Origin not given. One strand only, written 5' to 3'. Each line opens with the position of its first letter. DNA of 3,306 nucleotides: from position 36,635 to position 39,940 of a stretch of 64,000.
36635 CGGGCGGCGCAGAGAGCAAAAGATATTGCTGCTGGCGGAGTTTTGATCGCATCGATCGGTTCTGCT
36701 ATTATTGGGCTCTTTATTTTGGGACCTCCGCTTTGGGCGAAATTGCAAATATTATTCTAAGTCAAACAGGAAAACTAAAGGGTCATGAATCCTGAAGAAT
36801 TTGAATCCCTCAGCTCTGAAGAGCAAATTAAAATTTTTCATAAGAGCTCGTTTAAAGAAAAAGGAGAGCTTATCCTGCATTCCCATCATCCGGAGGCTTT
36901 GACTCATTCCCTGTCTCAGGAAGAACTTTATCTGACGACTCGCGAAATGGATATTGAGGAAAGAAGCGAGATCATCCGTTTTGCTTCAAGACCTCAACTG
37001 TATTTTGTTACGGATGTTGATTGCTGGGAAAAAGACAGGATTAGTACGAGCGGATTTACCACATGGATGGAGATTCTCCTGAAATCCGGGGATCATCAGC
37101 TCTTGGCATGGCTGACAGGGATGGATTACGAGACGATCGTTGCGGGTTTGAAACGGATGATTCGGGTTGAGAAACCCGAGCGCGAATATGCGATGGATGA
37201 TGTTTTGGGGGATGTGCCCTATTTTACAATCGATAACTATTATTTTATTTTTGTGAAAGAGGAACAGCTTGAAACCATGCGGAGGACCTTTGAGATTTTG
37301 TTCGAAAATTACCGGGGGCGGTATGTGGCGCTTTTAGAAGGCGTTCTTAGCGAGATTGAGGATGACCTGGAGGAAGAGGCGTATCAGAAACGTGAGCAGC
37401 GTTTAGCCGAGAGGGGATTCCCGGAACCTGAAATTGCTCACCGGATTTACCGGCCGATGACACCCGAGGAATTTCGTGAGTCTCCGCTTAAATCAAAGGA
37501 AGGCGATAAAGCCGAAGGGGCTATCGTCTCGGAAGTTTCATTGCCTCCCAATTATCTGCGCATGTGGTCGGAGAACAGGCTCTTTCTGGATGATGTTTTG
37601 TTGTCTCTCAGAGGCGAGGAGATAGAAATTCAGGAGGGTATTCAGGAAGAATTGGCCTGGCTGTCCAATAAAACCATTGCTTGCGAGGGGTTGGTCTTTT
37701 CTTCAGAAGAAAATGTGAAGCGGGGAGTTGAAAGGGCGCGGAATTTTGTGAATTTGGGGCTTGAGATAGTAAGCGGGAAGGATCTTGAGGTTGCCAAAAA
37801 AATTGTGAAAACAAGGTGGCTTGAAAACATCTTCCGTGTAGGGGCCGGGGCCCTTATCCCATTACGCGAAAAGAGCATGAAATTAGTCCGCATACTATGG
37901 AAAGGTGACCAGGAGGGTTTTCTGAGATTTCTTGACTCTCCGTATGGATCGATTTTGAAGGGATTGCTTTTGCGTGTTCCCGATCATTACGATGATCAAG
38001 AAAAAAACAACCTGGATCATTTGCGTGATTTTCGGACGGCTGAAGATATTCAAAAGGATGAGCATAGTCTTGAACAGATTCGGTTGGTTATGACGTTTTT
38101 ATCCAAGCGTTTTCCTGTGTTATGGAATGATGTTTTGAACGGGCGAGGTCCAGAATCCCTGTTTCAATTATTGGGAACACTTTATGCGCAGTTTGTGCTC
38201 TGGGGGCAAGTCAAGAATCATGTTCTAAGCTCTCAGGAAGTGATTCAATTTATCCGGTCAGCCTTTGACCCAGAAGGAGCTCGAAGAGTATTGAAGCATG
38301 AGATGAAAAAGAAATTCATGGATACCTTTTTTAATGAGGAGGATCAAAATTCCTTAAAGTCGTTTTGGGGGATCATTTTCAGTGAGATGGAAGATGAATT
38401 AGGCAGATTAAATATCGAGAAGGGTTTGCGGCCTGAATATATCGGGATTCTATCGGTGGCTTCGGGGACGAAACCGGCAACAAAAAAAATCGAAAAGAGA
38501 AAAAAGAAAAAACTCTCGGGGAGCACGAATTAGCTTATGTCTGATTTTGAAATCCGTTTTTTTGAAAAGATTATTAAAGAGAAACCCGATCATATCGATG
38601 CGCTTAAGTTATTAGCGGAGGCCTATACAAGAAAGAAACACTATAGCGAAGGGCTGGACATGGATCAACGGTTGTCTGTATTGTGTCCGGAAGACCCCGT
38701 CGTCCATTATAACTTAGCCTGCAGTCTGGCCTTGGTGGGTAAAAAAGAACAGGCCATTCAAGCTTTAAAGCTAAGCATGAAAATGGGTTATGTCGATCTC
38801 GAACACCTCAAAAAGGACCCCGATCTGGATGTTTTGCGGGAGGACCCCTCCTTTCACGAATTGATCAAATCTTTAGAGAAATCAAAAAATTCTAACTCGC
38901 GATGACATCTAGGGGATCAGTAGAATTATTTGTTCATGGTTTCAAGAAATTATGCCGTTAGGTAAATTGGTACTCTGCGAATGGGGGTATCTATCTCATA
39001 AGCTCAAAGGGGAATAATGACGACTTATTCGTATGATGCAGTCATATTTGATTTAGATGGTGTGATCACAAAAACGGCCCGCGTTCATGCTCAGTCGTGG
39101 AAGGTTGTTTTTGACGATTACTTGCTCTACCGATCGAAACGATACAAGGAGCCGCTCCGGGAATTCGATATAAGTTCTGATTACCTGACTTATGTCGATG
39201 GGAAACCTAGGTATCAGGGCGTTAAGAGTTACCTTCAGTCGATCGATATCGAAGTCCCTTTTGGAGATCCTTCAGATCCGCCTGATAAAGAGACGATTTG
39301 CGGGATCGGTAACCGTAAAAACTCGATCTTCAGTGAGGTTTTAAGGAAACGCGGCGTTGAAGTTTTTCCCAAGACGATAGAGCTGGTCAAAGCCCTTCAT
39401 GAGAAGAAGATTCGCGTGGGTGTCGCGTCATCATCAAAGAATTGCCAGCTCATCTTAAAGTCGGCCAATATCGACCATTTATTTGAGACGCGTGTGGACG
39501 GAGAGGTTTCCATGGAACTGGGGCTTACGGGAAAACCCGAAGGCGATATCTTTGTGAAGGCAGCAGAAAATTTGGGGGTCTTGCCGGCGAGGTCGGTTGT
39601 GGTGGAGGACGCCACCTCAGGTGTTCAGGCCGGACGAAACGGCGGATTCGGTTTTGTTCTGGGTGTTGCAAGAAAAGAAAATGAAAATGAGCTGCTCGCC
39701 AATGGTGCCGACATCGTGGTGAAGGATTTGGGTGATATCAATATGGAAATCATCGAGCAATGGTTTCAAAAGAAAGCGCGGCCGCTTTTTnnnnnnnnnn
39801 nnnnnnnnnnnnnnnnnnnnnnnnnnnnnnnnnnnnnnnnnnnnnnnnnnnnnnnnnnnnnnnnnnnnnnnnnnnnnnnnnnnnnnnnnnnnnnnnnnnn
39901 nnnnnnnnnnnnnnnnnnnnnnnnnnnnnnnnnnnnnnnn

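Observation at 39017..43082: Beta-phosphoglucomutase/trehalose-6-phosphate-phosphatase fusion translationally overlapping a GH65 phosphorylase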

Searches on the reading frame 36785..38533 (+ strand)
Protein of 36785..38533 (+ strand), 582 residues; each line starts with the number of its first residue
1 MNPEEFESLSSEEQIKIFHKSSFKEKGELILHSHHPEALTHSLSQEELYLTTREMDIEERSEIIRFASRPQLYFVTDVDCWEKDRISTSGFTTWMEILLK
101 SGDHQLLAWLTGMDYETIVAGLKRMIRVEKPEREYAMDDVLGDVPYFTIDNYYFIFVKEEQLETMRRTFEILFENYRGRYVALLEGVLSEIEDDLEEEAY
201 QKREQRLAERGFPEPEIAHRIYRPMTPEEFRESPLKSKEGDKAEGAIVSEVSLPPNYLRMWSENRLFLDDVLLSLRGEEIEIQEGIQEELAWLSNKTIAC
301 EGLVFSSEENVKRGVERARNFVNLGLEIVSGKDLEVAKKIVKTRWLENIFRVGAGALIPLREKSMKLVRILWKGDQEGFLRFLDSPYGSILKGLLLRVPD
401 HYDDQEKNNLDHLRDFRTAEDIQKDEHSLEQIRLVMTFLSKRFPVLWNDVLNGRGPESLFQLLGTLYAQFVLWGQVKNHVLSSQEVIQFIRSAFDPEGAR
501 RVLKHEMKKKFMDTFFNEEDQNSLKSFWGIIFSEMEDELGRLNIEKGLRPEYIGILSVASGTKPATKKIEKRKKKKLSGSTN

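Call 6: search_protein_families(library=pfam, proteins=[window:36785-38533:+])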
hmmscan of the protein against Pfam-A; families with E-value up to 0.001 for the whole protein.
window:36785-38533:+ (582 aa): 1 family
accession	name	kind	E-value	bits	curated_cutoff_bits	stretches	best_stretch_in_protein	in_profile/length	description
PF19676.4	DUF6178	-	4.5e-110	369.1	25.5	1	4-558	2-560/561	Family of unknown function (DUF6178)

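Call 7: search_protein_families(library=ncbifam, proteins=[window:36785-38533:+])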
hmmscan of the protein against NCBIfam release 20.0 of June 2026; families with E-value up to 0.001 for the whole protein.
window:36785-38533:+ (582 aa): 0 families

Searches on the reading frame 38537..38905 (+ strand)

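Call 6: search_protein_families(library=pfam, proteins=[window:38537-38905:+])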
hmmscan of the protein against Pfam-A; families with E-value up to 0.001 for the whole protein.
window:38537-38905:+ (122 aa): 6 families
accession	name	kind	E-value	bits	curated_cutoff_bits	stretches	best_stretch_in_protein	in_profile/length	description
PF13431.12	TPR_17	-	2.7e-08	33.9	24.4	0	49-75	8-34/34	Tetratricopeptide repeat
PF22316.2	ABhydrolase-like_N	-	7.9e-06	26.1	27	1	58-115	40-100/106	A/B hydrolase-like, N-terminal domain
PF14559.12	TPR_19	-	1.7e-05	25.5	25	0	7-38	12-43/68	Tetratricopeptide repeat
PF00515.34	TPR_1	-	2.6e-05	24.3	27.8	0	56-78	3-25/34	Tetratricopeptide repeat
PF07719.23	TPR_2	-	4e-05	23.9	27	0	56-78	3-25/34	Tetratricopeptide repeat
PF14561.12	TPR_20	-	0.00043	21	25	0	51-77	19-45/90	Tetratricopeptide repeat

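Call 7: search_protein_families(library=ncbifam, proteins=[window:38537-38905:+])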
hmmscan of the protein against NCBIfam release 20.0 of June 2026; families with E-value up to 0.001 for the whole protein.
window:38537-38905:+ (122 aa): 4 families
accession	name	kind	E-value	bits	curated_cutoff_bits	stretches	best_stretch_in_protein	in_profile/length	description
NF047558.1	TPR_END_plus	domain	1.5e-19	69.7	32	1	56-111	1-56/56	TPR end-of-group domain-containing protein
NF040959.1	MamA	equivalog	1.1e-06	28.3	200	1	6-82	91-167/204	magnetosome protein MamA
TIGR02552.1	LcrH_SycD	equivalog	1.2e-06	28.3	104.8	1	20-87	52-119/136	SycD/LcrH family type III secretion system chaperone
TIGR02917.1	PEP_TPR_lipo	equivalog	2.1e-05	22.6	312.2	0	30-78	847-895/899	XrtA/PEP-CTERM system TPR-repeat protein PrsT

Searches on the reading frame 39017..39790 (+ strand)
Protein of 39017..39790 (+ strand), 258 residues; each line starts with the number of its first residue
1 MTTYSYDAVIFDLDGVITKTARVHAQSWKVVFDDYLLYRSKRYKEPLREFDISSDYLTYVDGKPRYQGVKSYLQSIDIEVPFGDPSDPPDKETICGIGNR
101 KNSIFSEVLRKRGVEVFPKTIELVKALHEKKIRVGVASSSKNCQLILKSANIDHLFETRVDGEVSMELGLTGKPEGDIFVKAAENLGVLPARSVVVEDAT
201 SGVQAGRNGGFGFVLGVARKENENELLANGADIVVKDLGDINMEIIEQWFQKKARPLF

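Call 71: search_solved_structures(query=window:39017-39790:+, max_evalue=1e-30, show_alignments=1)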
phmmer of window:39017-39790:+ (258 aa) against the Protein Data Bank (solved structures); distinct sequences matched with E-value up to 1e-30: 1.
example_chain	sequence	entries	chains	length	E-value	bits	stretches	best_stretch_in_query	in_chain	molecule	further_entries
8h5s_A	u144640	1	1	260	7e-57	196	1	8-241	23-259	Beta-phosphoglucomutase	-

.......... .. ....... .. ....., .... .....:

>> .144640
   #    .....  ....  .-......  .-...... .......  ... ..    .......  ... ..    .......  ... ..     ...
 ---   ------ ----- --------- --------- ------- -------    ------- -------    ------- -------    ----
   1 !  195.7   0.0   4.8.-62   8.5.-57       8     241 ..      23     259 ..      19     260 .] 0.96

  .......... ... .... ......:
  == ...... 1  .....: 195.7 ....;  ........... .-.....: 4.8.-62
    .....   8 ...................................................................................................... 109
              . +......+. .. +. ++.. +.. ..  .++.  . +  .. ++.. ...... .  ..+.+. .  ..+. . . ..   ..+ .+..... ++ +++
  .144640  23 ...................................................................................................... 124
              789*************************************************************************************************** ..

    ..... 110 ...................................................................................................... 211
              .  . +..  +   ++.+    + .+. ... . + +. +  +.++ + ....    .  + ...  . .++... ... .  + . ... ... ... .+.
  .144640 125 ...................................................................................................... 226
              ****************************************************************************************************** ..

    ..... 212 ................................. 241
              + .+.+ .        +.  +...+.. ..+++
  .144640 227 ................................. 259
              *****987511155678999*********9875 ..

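Call 77: search_solved_structures(query=window:39017-39790:+, max_evalue=1e-15, show_alignments=5)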
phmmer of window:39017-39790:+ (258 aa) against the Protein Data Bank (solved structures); distinct sequences matched with E-value up to 1e-15: 16.
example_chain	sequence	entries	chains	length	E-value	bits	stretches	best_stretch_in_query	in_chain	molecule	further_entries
8h5s_A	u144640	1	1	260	7e-57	196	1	8-241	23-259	Beta-phosphoglucomutase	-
5olw_A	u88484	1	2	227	1.2e-22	83.9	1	6-253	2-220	Beta-phosphoglucomutase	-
6hdi_A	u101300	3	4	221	1.4e-22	83.7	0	96-253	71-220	Beta-phosphoglucomutase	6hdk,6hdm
6hdh_A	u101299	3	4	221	1.5e-22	83.5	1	95-253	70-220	Beta-phosphoglucomutase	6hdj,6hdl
1lvh_A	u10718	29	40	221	1.6e-22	83.5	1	95-253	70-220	beta-phosphoglucomutase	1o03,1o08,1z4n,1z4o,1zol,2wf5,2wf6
6i03_A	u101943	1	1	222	6.7e-22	81.4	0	96-253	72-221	Beta-phosphoglucomutase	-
6h90_A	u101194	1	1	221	7.7e-22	81.2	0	94-253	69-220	Beta-phosphoglucomutase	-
5o6p_A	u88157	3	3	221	7.7e-22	81.2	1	95-253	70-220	Beta-phosphoglucomutase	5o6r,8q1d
6h8y_A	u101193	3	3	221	7.9e-22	81.2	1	95-253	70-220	Beta-phosphoglucomutase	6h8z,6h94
6hdf_A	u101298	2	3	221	7.9e-22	81.2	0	95-253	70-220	Beta-phosphoglucomutase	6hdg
5ojz_A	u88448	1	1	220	1e-21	80.8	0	95-252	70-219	Beta-phosphoglucomutase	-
3fm9_A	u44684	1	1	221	1.1e-21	80.7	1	95-253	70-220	Beta-phosphoglucomutase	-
6ydj_A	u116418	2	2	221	1.7e-21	80.1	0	95-253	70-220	Beta-phosphoglucomutase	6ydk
5ok0_A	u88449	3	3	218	5e-21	78.5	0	96-247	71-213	Beta-phosphoglucomutase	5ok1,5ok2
8q1c_A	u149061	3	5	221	8.3e-21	77.8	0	95-253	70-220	Beta-phosphoglucomutase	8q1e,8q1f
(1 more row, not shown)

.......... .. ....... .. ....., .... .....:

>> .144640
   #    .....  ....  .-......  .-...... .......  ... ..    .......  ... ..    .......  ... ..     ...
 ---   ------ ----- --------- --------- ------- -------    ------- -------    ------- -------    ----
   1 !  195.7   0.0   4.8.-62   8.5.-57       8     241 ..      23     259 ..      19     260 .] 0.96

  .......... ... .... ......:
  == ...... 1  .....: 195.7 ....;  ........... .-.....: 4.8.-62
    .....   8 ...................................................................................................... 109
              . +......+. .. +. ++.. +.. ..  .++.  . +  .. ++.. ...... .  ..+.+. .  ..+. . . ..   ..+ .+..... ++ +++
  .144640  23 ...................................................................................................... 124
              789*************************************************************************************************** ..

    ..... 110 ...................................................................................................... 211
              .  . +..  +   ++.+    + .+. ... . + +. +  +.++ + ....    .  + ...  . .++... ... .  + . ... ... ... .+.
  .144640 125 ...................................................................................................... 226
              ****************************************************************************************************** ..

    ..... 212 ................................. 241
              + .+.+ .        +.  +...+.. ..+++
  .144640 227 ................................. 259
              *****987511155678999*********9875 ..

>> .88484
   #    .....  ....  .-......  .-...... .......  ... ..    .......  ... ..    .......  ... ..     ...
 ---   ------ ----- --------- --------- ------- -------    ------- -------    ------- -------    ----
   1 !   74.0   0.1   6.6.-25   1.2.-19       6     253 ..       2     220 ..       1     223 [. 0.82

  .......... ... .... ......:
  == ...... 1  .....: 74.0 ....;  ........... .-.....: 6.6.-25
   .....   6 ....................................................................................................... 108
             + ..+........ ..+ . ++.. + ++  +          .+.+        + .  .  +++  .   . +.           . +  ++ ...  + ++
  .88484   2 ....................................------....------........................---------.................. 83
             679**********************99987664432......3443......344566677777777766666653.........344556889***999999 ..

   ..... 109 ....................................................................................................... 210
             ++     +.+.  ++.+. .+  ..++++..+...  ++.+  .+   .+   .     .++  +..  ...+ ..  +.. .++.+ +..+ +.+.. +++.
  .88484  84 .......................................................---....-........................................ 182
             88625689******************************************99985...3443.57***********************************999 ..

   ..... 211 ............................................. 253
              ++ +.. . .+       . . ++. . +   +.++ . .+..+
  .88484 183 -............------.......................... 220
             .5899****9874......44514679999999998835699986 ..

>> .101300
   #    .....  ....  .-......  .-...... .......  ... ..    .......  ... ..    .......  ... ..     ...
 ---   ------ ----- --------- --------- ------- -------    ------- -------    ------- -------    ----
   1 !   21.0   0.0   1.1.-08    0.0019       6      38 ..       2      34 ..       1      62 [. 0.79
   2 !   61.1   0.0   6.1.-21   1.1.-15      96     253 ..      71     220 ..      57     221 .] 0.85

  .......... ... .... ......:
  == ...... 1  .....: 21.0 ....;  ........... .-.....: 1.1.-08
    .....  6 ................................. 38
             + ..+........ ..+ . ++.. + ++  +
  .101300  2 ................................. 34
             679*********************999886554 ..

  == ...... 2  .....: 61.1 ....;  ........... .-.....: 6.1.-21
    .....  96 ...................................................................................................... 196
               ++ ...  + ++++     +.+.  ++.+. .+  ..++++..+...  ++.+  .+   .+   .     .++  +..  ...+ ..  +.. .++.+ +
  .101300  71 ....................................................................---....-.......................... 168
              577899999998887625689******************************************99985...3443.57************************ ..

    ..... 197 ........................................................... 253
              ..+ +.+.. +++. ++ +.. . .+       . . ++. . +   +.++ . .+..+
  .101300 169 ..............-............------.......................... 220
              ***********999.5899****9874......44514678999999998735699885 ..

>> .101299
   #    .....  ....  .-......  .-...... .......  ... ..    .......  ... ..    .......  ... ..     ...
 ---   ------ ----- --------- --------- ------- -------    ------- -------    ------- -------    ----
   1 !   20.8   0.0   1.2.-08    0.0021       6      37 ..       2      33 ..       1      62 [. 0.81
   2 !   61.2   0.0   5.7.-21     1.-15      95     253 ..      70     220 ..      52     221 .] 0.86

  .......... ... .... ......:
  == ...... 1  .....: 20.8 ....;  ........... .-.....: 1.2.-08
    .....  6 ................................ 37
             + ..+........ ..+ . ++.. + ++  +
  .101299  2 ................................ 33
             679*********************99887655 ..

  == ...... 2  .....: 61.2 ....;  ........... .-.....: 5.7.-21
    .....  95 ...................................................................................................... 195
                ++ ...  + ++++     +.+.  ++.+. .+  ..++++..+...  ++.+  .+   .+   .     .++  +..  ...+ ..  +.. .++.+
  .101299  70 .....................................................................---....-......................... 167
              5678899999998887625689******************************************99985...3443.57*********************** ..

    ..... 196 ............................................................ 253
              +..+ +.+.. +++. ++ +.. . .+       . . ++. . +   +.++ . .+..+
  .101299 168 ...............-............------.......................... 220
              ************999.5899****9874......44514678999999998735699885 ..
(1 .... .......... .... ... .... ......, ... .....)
